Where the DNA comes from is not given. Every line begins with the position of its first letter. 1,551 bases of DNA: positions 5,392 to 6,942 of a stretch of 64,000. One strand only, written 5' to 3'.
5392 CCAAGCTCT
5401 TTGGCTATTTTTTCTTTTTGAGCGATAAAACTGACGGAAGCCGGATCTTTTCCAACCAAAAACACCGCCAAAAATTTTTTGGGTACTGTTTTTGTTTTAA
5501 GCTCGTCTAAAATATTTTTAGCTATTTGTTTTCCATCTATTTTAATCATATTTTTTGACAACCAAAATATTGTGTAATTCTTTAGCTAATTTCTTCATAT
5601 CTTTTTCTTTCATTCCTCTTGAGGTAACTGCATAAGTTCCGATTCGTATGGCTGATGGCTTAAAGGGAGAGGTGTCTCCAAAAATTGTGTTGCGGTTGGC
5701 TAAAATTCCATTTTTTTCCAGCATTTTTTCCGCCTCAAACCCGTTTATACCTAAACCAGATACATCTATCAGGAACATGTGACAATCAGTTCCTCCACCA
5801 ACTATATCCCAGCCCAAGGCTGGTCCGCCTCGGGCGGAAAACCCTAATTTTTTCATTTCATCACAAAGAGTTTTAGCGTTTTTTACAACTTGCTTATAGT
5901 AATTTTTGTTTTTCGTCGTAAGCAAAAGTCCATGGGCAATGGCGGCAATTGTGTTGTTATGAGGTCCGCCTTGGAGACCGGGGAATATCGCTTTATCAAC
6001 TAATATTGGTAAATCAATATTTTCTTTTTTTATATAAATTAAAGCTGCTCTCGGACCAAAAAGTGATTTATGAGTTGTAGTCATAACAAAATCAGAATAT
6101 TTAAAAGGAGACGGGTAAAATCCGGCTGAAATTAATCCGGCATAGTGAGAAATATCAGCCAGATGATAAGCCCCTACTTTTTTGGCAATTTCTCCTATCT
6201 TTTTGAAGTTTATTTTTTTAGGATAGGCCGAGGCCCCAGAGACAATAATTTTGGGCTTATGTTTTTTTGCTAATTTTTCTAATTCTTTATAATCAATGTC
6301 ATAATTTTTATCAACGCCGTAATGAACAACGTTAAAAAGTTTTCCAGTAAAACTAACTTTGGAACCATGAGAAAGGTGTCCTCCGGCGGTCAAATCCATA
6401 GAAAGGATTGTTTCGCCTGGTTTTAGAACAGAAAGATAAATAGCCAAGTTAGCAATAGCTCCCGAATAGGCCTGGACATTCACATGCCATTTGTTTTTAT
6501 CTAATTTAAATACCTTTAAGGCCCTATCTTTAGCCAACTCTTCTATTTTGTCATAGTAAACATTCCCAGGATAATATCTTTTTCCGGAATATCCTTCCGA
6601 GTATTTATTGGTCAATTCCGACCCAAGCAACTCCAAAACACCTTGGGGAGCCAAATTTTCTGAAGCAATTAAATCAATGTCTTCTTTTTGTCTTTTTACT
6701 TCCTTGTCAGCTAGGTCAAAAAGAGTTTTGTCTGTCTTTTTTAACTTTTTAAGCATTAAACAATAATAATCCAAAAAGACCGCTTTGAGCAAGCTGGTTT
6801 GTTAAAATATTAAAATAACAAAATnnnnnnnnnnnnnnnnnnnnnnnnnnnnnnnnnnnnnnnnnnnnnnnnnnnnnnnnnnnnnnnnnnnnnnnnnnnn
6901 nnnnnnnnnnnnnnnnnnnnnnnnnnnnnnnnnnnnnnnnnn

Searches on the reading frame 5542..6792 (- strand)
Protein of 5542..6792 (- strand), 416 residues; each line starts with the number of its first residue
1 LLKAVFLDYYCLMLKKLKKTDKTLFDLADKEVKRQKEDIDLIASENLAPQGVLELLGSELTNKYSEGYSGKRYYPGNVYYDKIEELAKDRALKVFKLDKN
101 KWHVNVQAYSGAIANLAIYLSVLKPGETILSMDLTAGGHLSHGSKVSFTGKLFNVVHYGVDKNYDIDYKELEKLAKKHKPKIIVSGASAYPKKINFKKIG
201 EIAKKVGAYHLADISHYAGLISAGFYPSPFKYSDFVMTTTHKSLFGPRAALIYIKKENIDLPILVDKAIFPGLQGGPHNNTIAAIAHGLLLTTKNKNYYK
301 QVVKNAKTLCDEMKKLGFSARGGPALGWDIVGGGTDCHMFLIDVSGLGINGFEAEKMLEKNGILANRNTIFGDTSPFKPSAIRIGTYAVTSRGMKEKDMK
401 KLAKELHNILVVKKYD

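Call 17: search_solved_structures(query=window:5542-6792:-, show_alignments=2)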
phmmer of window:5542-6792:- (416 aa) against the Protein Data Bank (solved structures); distinct sequences matched with E-value up to 0.001: 88 (the best 60 are shown).
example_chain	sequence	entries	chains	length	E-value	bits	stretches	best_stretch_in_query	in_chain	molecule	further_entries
3pgy_A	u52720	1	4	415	2.2e-105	356.1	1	17-406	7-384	Serine hydroxymethyltransferase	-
1kkj_A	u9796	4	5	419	1.2e-101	343.8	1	15-405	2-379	Serine Hydroxymethyltransferase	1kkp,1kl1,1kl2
2dkj_A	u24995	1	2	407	2.7e-101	342.6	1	17-406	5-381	serine hydroxymethyltransferase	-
2vi8_A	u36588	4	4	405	2.8e-101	342.6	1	15-405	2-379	SERINE HYDROXYMETHYLTRANSFERASE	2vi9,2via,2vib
2vgs_A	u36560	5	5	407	2.9e-101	342.5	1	15-405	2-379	SERINE HYDROXYMETHYLTRANSFERASE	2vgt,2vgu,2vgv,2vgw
2w7d_A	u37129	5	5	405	3.9e-101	342.1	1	15-405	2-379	SERINE HYDROXYMETHYLTRANSFERASE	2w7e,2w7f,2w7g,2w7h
8ssy_A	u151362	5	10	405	4.1e-101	342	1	19-406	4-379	Serine hydroxymethyltransferase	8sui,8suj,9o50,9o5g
1yjs_A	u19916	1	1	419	4.4e-101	341.9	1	15-405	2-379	SERINE HYDROXYMETHYLTRANSFERASE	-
9boh_A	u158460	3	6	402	8.1e-101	341.1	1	19-406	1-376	Serine hydroxymethyltransferase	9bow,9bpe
1yjy_A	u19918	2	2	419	8.3e-101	341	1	15-405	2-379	SERINE HYDROXYMETHYLTRANSFERASE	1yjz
10yn_A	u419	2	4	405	1.1e-100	340.7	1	19-406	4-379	Serine hydroxymethyltransferase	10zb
2vmn_A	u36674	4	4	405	1.4e-100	340.3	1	15-405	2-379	SERINE HYDROXYMETHYLTRANSFERASE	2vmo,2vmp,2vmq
2vmv_A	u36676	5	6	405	1.9e-100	339.8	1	15-405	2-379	SERINE HYDROXYMETHYLTRANSFERASE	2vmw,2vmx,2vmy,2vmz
2w7i_A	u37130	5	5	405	1.9e-100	339.8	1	15-405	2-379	SERINE HYDROXYMETHYLTRANSFERASE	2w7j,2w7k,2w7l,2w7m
2vmr_A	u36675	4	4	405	1.9e-100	339.8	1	15-405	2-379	SERINE HYDROXYMETHYLTRANSFERASE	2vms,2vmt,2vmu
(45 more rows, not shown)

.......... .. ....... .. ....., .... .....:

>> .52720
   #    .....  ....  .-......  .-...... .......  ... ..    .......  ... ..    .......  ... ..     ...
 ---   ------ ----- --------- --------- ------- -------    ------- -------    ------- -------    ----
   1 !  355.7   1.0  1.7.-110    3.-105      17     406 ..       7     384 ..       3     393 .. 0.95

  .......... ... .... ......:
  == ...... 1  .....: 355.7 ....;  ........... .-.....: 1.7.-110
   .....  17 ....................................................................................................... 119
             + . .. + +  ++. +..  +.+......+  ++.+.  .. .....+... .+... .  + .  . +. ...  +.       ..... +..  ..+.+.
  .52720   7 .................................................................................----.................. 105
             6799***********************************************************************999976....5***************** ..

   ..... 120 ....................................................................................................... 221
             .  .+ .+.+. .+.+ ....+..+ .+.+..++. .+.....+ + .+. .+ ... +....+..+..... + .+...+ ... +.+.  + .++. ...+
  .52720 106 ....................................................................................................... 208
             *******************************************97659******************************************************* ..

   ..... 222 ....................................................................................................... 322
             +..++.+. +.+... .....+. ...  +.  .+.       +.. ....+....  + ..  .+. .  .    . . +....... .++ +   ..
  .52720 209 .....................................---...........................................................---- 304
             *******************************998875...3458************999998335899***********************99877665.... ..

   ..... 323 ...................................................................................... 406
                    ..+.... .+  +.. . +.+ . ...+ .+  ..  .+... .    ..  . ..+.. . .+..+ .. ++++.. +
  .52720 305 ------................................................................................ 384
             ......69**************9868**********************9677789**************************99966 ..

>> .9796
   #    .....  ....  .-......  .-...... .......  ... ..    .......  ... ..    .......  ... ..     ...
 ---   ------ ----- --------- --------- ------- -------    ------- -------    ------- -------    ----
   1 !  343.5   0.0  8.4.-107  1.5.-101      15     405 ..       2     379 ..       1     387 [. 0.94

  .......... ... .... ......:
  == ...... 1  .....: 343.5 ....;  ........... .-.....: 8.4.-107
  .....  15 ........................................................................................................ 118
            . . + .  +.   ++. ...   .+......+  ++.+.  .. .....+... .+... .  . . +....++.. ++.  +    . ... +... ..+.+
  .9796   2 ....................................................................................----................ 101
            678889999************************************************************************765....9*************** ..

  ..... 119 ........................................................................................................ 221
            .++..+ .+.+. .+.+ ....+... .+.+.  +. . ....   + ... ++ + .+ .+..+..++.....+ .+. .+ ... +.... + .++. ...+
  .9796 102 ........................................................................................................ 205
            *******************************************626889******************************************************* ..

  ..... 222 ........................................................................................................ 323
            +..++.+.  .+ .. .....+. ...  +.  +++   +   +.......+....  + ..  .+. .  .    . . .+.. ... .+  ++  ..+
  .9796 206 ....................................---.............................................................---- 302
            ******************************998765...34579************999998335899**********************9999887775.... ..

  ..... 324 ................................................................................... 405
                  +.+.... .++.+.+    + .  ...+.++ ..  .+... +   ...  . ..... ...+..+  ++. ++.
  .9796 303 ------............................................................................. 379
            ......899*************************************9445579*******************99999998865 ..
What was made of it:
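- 5542..6792 (-): Host gene 2: serine hydroxymethyltransferase. The public gene call is 404 aa and starts 36 nt inside this ORF. PDB matches at E 2e-105 (call 17).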

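Call 18: search_protein_families(library=pfam, proteins=[window:5542-6792:-])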
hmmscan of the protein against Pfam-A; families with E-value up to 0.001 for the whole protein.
window:5542-6792:- (416 aa): 2 families
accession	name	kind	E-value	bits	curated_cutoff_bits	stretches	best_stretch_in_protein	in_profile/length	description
PF00464.25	SHMT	-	4.8e-139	463.8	27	1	17-404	1-397/399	Serine hydroxymethyltransferase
PF00155.27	Aminotran_1_2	-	0.00016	21.5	19.7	1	102-389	65-348/361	Aminotransferase class I and II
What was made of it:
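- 5542..6792 (-): Pfam PF00464, E 5e-139 (call 18).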

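Call 61: find_homologous_proteins(query=window:5542-6792:-, max_evalue=1e-40)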
Query window:5542-6792:- (416 aa): 7998 proteins with E <= 1e-40 among 8000 candidates; the best 120 are listed.
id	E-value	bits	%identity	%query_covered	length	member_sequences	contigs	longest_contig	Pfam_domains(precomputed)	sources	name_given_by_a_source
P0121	1.2e-266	902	100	97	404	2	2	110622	PF00464.26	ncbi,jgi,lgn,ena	ncbi:MAG: serine hydroxymethyltransferase [Candidatus Paceibacterota bacterium]|jgi:glycine hydroxym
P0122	2.8e-214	730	79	100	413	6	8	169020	PF00464.26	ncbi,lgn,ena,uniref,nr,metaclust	ncbi:MAG: Serine hydroxymethyltransferase [Candidatus Wolfebacteria bacterium GW2011_GWC1_43_10]|uni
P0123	8.3e-186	636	73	97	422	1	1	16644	PF00464.26,PF00155.28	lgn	-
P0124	3.1e-175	601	68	98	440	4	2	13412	PF00464.26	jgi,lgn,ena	jgi:glycine hydroxymethyltransferase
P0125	3.9e-172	591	67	97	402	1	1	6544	PF00464.26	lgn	-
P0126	2.3e-170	585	66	98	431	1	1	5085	PF00464.26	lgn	-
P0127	1.6e-168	579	67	96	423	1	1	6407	PF00464.26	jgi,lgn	jgi:glycine hydroxymethyltransferase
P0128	4.5e-164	564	65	98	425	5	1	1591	PF00464.26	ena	-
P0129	1.6e-163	562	66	95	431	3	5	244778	PF00464.26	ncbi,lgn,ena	-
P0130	3.9e-163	561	64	98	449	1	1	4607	PF00464.26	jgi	jgi:glycine hydroxymethyltransferase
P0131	8.9e-162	557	66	96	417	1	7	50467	PF00464.26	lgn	-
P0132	6.0e-161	554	67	93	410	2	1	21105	PF00464.26,PF00155.28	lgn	-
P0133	6.5e-161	554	66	94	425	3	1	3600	PF00464.26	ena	-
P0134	2.8e-159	548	67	96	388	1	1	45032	PF00464.26,PF00155.28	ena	-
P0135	4.3e-159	548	65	97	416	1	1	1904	PF00464.26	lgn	-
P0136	6.0e-159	547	66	96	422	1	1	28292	PF00464.26,PF00155.28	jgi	jgi:glycine hydroxymethyltransferase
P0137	8.5e-158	544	64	97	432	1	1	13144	PF00464.26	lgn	-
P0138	3.2e-157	542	67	95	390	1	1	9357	PF00464.26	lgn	-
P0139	3.6e-157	542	64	93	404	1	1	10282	PF00464.26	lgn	-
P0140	6.7e-157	541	63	96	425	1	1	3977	PF00464.26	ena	-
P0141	1.3e-154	533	65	95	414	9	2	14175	PF00464.26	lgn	-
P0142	5.0e-154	531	63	95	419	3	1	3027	PF00464.26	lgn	-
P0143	1.4e-153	530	61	95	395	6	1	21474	PF00464.26,PF00155.28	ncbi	-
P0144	3.9e-153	528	65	94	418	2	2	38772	PF00464.26,PF00155.28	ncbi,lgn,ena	-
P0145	4.6e-152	525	62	95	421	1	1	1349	PF00464.26,PF00155.28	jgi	jgi:glycine hydroxymethyltransferase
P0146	6.0e-152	524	62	95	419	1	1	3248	PF00464.26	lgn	-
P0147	1.0e-151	524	64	94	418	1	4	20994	PF00464.26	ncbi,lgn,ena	-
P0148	1.1e-151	523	63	97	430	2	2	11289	PF00464.26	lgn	-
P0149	9.7e-151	520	62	94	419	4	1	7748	PF00464.26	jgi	jgi:glycine hydroxymethyltransferase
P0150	2.0e-148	513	59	96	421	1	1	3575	PF00464.26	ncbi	-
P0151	2.1e-148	513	58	96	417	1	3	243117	PF00464.26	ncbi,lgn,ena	ncbi:MAG: serine hydroxymethyltransferase [Patescibacteria group bacterium]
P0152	4.1e-148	512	60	95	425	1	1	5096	PF00464.26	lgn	-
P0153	5.5e-148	511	66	89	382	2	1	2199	PF00464.26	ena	-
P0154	3.9e-147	508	60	95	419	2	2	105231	PF00464.26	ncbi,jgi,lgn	ncbi:MAG: serine hydroxymethyltransferase [Candidatus Paceibacterota bacterium]|jgi:glycine hydroxym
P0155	5.5e-147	508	62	95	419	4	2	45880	PF00464.26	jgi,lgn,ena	-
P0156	4.6e-146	505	60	96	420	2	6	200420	PF00464.26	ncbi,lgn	-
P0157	1.1e-145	504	59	97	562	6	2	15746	PF00464.26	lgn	-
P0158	1.5e-145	503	59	95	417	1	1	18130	PF00464.26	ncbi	ncbi:MAG: serine hydroxymethyltransferase [Candidatus Colwellbacteria bacterium]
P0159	3.0e-145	502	60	94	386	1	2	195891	PF00464.26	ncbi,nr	ncbi:MAG: serine hydroxymethyltransferase [Patescibacteria group bacterium]|nr:serine hydroxymethylt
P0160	3.1e-145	502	60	95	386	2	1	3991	PF00464.26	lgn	-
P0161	4.3e-145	502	60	94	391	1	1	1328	PF00464.26,PF00155.28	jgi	-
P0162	5.4e-145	501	62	94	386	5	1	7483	PF00464.26,PF00155.28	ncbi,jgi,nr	ncbi:serine hydroxymethyltransferase [bacterium]|jgi:glycine hydroxymethyltransferase|nr:serine hydr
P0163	8.5e-145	501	60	95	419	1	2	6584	PF00464.26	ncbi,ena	-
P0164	1.0e-144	501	59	96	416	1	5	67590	PF00464.26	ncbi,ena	ncbi:MAG: serine hydroxymethyltransferase [Patescibacteria group bacterium]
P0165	1.2e-144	500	60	95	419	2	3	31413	PF00464.26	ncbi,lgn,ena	-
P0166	1.7e-144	500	58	94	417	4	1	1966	PF00464.26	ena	-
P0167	2.1e-144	499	58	97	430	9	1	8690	PF00464.26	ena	-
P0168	3.2e-144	499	58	97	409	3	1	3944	PF00464.26,PF00155.28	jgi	-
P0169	3.3e-144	499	59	96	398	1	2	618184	PF00464.26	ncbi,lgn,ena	-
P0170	4.6e-144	498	60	94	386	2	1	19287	PF00464.26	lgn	-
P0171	4.6e-144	498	59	94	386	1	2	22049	PF00464.26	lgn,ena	-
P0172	6.0e-144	498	59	96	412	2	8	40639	PF00464.26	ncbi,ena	-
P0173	6.7e-144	498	59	96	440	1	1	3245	PF00464.26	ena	-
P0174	9.3e-144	497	59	98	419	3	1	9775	PF00464.26,PF00155.28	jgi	jgi:glycine hydroxymethyltransferase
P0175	4.1e-143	495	59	94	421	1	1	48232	PF00464.26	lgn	-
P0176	6.1e-143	495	59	97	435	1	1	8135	PF00464.26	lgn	-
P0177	6.7e-143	495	59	95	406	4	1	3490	PF00464.26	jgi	-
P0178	1.0e-142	494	58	94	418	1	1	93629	PF00464.26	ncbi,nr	ncbi:MAG: serine hydroxymethyltransferase [Candidatus Colwellbacteria bacterium]|nr:serine hydroxyme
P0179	1.1e-142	494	58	94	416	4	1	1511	PF00464.26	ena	-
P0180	2.8e-142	493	60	94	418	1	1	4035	PF00464.26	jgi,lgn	-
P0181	3.0e-142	492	58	93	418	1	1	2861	PF00464.26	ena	-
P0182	3.5e-142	492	59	97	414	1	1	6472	PF00464.26,PF00155.28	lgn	-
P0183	6.0e-142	491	58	93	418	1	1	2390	PF00464.26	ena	-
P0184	7.0e-142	491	58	97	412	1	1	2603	PF00464.26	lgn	-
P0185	1.5e-141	490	60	96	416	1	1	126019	PF00464.26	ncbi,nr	ncbi:MAG: serine hydroxymethyltransferase [Parcubacteria group bacterium]|nr:serine hydroxymethyltra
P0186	2.4e-141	489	59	93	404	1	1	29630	PF00464.26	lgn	-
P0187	3.9e-141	489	56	98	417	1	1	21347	PF00464.26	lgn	-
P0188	4.5e-141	489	58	93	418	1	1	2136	PF00464.26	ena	-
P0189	6.2e-141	488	57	97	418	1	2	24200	PF00464.26,PF00155.28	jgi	-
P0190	1.3e-140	487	57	97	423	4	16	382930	PF00464.26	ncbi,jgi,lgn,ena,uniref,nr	ncbi:MAG: Serine hydroxymethyltransferase [Candidatus Wolfebacteria bacterium GW2011_GWA2_42_10]|uni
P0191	1.5e-140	487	57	94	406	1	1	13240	PF00464.26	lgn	-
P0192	1.6e-140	487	57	93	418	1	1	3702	PF00464.26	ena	-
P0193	2.2e-140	486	59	95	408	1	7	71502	PF00464.26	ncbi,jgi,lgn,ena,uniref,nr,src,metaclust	ncbi:hypothetical protein A2755_03950 [Candidatus Wolfebacteria bacterium RIFCSPHIGHO2_01_FULL_48_22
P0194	2.2e-140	486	59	94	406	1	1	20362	PF00464.26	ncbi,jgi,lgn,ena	ncbi:MAG: serine hydroxymethyltransferase [Candidatus Paceibacterota bacterium]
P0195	3.6e-140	486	58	94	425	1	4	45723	PF00464.26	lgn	-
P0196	3.9e-140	485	58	94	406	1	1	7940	PF00464.26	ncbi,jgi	jgi:glycine hydroxymethyltransferase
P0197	4.4e-140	485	57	97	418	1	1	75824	PF00464.26,PF00155.28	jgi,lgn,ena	-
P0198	5.8e-140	485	57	97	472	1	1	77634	PF00464.26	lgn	-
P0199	1.1e-139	484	59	96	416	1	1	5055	PF00464.26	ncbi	-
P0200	1.3e-139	484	60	94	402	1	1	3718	PF00464.26,PF00155.28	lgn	-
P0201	3.0e-139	483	58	95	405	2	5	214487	PF00464.26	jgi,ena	-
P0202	3.4e-139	482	57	96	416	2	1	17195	PF00464.26,PF00155.28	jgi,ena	-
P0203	4.4e-139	482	57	94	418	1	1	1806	PF00464.26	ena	-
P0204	6.2e-139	481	58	94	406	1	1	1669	PF00464.26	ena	-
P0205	1.0e-138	481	56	97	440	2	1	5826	PF00464.26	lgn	-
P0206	1.1e-138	481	56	96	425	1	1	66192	PF00464.26,PF00155.28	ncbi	-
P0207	1.4e-138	480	59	95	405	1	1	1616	PF00464.26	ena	-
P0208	1.4e-138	480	57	94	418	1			PF00464.26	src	-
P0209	1.4e-138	480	57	94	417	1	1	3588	PF00464.26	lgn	-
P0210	1.9e-138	480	56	97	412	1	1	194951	PF00464.26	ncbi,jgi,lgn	ncbi:MAG: serine hydroxymethyltransferase [Candidatus Paceibacterota bacterium]|jgi:glycine hydroxym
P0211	2.4e-138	480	60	91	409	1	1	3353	PF00464.26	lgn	-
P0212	3.0e-138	479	58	95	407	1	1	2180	PF00464.26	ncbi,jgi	jgi:glycine hydroxymethyltransferase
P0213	3.0e-138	479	56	97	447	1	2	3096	PF00464.26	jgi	-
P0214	3.9e-138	479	57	94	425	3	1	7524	PF00464.26,PF00155.28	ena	-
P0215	4.4e-138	479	58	95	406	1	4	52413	PF00464.26,PF00266.26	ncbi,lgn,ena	-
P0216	5.3e-138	478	59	94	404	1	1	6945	PF00464.26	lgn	-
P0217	6.5e-138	478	57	97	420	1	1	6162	PF00464.26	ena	-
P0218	6.6e-138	478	58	93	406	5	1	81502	PF00464.26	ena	-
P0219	7.8e-138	478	59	94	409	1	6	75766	PF00464.26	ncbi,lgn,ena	ncbi:MAG: serine hydroxymethyltransferase [Patescibacteria group bacterium]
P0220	1.4e-137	477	56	94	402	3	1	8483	PF00464.26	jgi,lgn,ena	-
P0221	1.7e-137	477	59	91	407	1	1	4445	PF00464.26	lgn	-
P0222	1.8e-137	477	55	96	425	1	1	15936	PF00464.26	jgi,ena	-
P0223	1.8e-137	477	56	94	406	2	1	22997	PF00464.26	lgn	-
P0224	2.1e-137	476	56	93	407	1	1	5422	PF00464.26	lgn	-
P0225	2.1e-137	476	57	93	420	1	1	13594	PF00464.26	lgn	-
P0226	2.5e-137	476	57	94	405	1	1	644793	PF00464.26,PF00155.28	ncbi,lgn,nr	ncbi:MAG: serine hydroxymethyltransferase [Candidatus Colwellbacteria bacterium]|nr:serine hydroxyme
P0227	2.8e-137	476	58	95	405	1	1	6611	PF00464.26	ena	-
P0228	2.9e-137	476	58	95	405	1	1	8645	PF00464.26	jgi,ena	-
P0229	3.4e-137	476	57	94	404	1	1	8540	PF00464.26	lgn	-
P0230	4.0e-137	476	56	95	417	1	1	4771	PF00464.26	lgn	-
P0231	5.3e-137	475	56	95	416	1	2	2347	PF00464.26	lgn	-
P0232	5.5e-137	475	59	94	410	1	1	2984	PF00464.26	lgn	-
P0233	6.8e-137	475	58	93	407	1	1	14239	PF00464.26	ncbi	-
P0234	7.4e-137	475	58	95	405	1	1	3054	PF00464.26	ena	-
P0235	9.2e-137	474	60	97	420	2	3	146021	PF00464.26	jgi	-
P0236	9.5e-137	474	56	97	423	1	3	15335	PF00464.26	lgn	-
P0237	1.2e-136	474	58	94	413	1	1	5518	PF00464.26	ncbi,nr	ncbi:MAG: serine hydroxymethyltransferase [Candidatus Colwellbacteria bacterium]|nr:serine hydroxyme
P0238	1.4e-136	474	59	92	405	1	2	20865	PF00464.26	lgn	-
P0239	1.5e-136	474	59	94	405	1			PF00464.26,PF00155.28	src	-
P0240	1.9e-136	473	57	94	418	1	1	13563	PF00464.26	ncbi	-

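Call 74: find_encoding_contigs(protein=P0121, flank=1500, max_places=4)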
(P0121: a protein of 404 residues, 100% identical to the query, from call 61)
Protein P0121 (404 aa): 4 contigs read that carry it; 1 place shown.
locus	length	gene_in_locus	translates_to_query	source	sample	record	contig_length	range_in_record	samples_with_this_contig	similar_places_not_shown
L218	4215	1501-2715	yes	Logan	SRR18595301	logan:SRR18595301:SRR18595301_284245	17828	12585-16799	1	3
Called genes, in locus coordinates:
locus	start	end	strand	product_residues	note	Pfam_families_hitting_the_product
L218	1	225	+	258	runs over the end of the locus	PF01026:TatD_DNase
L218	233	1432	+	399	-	-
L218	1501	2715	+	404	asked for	PF00464:SHMT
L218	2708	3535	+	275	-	PF00763:THF_DHG_CYH, PF02882:THF_DHG_CYH_C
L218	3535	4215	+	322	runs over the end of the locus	PF03816:LytR_cpsA_psr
